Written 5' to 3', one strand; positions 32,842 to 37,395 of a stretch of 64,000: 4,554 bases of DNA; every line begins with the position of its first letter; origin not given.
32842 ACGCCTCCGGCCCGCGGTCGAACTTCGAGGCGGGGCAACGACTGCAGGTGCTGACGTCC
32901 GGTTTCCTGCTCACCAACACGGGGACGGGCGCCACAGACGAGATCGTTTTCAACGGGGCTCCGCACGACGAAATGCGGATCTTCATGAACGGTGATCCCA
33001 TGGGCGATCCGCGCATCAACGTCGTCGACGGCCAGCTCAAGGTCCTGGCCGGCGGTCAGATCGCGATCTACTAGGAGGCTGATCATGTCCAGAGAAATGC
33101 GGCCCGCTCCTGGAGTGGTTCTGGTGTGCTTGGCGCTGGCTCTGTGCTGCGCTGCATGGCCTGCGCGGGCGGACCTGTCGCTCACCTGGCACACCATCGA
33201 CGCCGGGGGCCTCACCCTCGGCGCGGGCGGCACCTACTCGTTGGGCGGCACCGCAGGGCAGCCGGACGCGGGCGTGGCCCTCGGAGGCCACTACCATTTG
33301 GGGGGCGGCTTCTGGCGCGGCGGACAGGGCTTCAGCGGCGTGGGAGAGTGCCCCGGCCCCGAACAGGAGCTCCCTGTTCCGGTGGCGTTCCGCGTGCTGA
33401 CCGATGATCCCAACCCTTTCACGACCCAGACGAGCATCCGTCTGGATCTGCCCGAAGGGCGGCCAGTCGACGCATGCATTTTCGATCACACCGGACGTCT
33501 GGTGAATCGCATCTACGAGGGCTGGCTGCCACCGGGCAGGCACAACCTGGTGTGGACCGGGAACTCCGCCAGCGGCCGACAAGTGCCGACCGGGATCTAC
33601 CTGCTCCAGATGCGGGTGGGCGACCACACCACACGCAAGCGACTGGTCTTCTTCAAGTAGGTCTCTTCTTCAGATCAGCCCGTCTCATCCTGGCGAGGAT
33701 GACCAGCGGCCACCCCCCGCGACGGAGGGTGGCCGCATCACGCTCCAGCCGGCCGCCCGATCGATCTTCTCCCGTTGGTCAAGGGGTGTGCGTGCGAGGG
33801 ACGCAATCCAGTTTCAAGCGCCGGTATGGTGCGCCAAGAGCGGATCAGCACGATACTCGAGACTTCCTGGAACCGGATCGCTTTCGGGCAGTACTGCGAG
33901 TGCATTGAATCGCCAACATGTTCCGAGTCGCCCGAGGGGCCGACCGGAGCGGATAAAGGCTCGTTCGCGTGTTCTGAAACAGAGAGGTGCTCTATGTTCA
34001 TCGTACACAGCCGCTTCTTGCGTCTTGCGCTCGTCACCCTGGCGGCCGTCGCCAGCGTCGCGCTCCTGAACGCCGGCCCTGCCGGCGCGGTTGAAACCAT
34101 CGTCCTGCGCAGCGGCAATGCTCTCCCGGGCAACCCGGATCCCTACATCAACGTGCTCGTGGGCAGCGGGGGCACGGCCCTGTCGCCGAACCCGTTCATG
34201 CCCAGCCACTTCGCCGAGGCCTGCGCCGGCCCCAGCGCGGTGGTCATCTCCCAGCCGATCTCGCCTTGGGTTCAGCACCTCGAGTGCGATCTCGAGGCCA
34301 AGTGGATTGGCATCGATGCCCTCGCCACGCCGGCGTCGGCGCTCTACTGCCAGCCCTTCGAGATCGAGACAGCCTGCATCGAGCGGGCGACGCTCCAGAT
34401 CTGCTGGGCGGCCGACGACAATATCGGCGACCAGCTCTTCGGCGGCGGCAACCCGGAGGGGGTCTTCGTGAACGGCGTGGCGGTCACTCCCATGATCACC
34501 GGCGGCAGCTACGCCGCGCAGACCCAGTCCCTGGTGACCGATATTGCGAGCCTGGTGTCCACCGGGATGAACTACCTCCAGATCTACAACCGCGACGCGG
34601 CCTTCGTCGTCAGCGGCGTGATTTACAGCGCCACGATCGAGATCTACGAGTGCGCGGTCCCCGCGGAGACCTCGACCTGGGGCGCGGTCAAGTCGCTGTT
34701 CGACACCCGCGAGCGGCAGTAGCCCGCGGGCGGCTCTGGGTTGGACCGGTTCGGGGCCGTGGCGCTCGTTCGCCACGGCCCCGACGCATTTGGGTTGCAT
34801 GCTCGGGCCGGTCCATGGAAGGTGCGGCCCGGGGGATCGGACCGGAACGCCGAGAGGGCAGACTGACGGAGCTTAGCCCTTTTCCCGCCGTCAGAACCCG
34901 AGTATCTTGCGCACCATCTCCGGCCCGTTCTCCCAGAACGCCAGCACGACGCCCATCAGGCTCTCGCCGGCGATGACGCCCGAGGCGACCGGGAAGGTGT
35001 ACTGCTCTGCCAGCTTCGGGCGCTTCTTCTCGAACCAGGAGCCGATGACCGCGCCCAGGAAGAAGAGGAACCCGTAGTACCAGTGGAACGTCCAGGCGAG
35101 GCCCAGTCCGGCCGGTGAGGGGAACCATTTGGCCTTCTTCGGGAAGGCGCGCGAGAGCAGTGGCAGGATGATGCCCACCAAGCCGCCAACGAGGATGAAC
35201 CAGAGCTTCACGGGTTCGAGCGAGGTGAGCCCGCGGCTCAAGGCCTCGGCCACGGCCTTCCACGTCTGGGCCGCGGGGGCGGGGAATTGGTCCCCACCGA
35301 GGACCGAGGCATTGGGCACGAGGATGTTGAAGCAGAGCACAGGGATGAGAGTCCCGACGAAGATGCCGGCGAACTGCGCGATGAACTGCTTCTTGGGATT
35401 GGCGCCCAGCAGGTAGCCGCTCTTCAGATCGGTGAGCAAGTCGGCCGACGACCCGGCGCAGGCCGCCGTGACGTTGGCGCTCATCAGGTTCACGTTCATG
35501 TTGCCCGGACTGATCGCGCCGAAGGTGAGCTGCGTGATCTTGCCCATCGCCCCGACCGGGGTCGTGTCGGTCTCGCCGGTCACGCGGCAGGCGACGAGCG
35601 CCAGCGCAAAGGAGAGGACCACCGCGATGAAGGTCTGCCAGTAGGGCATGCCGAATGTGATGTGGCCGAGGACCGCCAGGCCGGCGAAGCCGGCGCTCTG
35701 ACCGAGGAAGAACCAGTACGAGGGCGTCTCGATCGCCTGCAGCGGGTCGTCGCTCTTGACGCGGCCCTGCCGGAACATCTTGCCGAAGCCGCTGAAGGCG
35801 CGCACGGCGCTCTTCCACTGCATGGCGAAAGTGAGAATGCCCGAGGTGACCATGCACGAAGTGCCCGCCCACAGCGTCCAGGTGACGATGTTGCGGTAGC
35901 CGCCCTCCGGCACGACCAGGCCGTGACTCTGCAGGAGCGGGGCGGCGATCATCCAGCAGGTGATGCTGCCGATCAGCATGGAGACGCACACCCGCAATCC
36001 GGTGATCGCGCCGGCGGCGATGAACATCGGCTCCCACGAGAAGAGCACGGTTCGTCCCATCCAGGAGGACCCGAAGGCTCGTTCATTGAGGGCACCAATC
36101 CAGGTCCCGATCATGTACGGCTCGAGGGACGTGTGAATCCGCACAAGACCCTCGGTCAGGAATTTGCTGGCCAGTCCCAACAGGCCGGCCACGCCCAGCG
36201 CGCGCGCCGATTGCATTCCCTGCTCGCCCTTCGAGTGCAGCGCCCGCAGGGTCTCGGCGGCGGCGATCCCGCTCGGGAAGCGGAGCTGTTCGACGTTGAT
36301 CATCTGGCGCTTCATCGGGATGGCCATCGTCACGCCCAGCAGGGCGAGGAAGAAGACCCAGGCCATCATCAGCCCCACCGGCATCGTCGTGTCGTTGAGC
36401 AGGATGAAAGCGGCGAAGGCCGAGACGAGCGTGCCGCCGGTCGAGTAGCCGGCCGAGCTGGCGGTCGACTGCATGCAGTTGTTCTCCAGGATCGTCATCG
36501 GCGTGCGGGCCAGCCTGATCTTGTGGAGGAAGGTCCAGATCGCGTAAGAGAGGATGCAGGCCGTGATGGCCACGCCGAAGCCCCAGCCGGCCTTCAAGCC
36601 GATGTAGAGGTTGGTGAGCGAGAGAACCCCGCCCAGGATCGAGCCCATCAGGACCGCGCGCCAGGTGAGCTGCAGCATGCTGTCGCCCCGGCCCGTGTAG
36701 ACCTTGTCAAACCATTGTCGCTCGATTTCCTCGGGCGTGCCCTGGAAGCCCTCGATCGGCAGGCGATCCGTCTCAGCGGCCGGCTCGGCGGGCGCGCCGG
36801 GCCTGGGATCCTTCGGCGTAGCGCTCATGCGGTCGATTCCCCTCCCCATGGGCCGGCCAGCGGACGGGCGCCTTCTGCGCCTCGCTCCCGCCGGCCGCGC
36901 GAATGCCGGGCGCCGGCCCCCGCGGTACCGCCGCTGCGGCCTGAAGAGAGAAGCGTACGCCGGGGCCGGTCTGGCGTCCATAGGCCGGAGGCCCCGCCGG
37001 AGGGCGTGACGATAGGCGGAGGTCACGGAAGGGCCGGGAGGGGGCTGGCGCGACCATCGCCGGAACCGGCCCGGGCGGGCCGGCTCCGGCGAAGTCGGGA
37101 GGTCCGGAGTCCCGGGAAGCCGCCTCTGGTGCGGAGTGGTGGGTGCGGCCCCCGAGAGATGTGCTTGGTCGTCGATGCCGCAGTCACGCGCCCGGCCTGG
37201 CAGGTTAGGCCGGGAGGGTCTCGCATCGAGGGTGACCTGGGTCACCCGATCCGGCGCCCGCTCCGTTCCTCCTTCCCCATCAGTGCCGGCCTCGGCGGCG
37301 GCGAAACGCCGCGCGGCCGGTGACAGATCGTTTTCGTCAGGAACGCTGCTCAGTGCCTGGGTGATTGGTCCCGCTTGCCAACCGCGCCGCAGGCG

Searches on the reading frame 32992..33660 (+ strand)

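Call 81: search_protein_families(library=pfam, proteins=[window:32992-33660:+], max_evalue=0.001)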
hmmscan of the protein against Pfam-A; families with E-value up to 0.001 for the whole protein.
window:32992-33660:+ (222 aa): 1 family
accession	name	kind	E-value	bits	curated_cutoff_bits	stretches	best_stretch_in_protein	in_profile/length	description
PF13860.13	FlgD_ig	-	1.6e-07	31.6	27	1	147-207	12-73/79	FlgD Ig-like domain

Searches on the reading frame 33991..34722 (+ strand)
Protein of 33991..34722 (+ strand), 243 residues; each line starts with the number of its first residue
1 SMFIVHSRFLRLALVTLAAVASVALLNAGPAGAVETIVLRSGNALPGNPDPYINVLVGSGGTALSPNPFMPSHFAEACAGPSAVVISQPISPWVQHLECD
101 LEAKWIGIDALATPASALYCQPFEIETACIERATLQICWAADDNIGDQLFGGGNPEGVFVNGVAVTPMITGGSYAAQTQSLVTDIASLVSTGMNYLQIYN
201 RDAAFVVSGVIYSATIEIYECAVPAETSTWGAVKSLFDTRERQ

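Call 65: search_protein_families(library=ncbifam, proteins=[window:33991-34722:+], max_evalue=1)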
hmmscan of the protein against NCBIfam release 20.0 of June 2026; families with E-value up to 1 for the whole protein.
window:33991-34722:+ (243 aa): 1 family
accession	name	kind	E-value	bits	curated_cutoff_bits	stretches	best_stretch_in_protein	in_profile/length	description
NF052302.1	Rv1419_fam_lectin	exception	0.02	14.6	200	1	10-41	6-37/153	Rv1419 family lectin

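Call 81: search_protein_families(library=pfam, proteins=[window:33991-34722:+], max_evalue=0.001)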
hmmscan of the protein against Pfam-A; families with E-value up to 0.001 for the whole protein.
window:33991-34722:+ (243 aa): 0 families

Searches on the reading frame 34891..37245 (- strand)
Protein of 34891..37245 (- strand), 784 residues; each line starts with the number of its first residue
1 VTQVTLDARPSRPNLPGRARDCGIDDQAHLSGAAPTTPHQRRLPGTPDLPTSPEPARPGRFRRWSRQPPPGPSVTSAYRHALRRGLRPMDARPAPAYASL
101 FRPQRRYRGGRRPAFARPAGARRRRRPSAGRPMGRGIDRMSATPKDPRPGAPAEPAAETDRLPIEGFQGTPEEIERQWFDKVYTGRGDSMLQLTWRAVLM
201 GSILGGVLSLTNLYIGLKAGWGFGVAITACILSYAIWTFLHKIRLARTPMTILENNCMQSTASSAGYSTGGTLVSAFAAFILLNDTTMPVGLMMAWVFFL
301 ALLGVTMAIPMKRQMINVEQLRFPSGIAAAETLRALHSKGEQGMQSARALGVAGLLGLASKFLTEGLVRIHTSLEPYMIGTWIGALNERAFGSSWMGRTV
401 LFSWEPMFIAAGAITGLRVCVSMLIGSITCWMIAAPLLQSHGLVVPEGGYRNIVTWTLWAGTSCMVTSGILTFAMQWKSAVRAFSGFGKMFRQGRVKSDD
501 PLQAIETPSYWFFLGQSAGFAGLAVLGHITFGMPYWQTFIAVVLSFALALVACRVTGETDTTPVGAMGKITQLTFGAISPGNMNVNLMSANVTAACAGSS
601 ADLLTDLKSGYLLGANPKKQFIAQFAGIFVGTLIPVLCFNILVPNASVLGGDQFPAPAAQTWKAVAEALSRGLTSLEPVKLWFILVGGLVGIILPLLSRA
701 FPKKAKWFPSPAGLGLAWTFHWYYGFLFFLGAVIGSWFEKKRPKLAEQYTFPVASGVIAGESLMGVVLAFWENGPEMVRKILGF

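Call 81: search_protein_families(library=pfam, proteins=[window:34891-37245:-], max_evalue=0.001)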
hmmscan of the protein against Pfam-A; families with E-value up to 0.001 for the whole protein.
window:34891-37245:- (784 aa): 1 family
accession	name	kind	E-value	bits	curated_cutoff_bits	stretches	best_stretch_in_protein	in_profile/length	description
PF03169.20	OPT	-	9.3e-94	315.7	25.8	1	192-771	1-622/623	OPT oligopeptide transporter protein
